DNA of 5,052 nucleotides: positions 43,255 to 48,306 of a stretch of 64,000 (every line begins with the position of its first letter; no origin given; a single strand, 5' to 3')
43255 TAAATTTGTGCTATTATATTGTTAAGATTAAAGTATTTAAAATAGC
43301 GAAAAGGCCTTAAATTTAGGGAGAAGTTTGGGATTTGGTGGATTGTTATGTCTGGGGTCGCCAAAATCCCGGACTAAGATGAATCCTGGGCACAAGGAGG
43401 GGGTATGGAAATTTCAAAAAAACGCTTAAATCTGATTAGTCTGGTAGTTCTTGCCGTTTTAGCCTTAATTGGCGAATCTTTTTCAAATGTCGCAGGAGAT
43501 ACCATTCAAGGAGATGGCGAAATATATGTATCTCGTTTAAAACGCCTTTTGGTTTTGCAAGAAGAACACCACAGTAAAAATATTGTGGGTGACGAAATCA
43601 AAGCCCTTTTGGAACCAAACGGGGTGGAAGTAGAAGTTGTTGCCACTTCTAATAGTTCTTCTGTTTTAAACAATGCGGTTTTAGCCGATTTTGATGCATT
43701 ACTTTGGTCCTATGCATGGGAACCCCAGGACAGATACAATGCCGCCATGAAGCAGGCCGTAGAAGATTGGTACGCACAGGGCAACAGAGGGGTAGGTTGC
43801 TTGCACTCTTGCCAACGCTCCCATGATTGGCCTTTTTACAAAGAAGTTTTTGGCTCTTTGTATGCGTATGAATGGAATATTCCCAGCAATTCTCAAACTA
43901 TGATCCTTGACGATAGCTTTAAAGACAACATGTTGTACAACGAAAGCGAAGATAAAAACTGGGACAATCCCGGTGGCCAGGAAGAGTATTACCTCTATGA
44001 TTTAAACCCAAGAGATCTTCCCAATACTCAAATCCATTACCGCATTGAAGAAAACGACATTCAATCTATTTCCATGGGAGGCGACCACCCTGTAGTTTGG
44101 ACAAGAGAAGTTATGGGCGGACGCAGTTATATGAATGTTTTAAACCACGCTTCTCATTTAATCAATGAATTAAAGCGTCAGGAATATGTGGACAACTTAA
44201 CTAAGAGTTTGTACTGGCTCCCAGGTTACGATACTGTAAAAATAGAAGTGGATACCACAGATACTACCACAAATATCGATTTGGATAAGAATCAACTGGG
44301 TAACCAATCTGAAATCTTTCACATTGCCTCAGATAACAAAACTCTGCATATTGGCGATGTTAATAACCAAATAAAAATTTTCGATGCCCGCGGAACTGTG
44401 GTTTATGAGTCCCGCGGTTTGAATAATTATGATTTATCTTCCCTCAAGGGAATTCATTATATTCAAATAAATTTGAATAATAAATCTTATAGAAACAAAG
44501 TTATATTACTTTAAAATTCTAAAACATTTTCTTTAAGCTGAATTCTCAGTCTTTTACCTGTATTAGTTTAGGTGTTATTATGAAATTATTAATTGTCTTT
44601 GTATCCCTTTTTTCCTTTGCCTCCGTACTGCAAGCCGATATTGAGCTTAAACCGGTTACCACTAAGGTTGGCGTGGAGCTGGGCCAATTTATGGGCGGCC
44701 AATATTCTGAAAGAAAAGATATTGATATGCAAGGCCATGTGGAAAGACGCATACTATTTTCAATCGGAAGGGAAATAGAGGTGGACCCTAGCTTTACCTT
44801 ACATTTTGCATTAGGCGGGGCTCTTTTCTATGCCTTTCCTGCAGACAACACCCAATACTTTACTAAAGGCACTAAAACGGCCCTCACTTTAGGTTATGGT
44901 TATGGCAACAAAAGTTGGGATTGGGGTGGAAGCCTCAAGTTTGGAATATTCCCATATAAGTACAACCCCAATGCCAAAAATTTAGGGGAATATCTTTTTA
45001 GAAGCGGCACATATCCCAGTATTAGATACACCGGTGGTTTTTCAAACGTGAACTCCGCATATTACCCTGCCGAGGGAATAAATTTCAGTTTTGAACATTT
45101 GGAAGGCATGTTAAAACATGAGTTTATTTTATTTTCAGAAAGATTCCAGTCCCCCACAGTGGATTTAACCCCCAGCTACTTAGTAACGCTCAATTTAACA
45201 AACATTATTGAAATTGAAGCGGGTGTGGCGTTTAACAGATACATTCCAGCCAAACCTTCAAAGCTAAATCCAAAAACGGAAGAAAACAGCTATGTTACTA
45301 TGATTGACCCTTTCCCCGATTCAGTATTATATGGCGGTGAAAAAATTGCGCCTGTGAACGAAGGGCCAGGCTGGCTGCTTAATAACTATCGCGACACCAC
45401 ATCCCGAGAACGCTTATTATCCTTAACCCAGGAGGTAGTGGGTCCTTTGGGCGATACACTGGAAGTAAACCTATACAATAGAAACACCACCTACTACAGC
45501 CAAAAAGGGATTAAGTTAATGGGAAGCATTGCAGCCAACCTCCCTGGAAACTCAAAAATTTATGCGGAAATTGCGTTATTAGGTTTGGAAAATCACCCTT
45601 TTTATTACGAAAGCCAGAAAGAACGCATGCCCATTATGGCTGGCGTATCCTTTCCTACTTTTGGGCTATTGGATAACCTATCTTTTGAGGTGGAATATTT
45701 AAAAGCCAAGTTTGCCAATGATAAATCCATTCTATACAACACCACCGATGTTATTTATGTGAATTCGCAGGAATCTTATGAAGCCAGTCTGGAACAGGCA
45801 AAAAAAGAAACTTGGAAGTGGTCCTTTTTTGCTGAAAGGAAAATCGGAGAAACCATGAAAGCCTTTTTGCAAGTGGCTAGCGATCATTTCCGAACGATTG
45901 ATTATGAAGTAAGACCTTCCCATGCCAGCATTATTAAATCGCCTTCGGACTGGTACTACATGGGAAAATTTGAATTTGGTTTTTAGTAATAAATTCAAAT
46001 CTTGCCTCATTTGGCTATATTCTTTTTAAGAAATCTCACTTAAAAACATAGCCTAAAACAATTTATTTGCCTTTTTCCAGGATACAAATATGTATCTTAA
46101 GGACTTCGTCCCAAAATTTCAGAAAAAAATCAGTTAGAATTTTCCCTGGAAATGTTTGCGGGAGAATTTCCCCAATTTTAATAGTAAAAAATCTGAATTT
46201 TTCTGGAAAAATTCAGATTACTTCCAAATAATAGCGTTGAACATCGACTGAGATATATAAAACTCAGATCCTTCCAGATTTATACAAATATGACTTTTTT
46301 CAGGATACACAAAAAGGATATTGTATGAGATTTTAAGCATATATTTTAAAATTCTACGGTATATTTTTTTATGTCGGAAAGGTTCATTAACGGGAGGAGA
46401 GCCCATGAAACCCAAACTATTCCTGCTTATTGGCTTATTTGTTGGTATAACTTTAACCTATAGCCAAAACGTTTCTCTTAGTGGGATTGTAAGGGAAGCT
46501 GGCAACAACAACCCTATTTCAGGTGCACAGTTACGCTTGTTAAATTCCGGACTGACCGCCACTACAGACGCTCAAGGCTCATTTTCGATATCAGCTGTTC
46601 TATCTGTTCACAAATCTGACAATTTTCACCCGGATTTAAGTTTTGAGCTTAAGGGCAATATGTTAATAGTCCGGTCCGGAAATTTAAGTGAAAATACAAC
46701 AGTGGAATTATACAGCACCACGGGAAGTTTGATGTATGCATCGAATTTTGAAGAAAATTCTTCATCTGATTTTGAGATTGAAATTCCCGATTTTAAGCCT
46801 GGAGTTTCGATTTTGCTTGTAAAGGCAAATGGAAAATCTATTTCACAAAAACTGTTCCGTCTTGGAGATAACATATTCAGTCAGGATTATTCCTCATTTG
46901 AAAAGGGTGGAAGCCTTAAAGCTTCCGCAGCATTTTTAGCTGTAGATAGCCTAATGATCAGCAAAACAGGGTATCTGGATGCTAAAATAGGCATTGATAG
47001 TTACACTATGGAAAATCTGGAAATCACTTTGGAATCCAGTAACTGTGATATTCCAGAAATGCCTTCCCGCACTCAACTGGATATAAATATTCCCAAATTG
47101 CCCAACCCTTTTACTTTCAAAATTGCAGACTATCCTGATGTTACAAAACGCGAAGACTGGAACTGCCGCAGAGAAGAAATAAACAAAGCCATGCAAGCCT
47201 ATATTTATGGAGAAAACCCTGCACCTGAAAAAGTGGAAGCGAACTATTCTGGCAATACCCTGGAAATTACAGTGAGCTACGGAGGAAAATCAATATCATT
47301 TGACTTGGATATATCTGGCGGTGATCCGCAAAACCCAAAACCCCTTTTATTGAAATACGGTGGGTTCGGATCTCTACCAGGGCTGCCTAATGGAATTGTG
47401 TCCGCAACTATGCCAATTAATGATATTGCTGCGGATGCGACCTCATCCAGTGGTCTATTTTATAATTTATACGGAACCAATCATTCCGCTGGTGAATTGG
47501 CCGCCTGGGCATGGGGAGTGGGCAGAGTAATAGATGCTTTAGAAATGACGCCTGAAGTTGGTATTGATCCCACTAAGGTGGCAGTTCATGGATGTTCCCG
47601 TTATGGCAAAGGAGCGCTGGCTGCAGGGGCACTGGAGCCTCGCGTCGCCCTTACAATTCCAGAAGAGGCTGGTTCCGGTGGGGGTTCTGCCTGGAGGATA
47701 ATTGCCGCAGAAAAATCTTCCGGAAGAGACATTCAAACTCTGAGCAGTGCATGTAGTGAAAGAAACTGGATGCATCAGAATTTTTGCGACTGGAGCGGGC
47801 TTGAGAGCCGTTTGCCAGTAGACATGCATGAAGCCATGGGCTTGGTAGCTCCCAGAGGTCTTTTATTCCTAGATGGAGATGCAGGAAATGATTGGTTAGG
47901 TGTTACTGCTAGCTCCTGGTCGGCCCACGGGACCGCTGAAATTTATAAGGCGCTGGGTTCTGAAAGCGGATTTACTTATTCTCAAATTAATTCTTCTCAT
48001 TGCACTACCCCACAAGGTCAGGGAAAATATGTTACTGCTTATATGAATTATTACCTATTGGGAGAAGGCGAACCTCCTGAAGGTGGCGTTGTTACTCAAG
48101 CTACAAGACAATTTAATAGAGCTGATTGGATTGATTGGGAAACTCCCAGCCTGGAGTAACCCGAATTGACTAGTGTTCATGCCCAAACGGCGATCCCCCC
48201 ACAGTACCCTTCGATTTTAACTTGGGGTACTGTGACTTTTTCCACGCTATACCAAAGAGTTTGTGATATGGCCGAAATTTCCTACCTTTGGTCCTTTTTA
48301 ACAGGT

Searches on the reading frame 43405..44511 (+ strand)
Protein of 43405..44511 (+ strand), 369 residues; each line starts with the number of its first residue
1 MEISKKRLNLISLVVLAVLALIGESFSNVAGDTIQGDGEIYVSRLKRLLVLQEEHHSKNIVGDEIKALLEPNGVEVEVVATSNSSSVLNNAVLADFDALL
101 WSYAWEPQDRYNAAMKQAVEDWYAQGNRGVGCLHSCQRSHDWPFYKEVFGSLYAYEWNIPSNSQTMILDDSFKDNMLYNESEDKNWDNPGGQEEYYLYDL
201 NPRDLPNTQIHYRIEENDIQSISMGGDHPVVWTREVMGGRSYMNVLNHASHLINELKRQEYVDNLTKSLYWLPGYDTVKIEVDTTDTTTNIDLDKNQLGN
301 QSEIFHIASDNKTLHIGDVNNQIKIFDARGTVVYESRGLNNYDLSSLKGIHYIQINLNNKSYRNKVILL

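Call 61: search_protein_families(library=pfam, proteins=[window:43405-44511:+], max_evalue=0.0001)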
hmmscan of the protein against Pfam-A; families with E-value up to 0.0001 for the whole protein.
window:43405-44511:+ (369 aa): 1 family
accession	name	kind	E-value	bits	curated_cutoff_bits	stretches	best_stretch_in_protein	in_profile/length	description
PF06283.17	ThuA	-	4.9e-19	69.9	33.4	1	47-251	1-191/209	Trehalose utilisation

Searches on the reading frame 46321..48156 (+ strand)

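Call 61: search_protein_families(library=pfam, proteins=[window:46321-48156:+], max_evalue=0.0001)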
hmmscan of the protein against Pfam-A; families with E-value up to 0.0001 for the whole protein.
window:46321-48156:+ (612 aa): 3 families
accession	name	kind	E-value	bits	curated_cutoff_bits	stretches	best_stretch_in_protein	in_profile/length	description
PF22244.2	GCE_fung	-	1.3e-71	241.5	27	1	316-546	1-231/231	Glucuronyl esterase, fungi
PF13620.12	CarboxypepD_reg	-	2.3e-06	28.3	32.3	1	52-93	1-45/82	Carboxypeptidase regulatory-like domain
PF13715.12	CarbopepD_reg_2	-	4.5e-05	23.8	32.2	0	53-92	1-40/88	CarboxypepD_reg-like domain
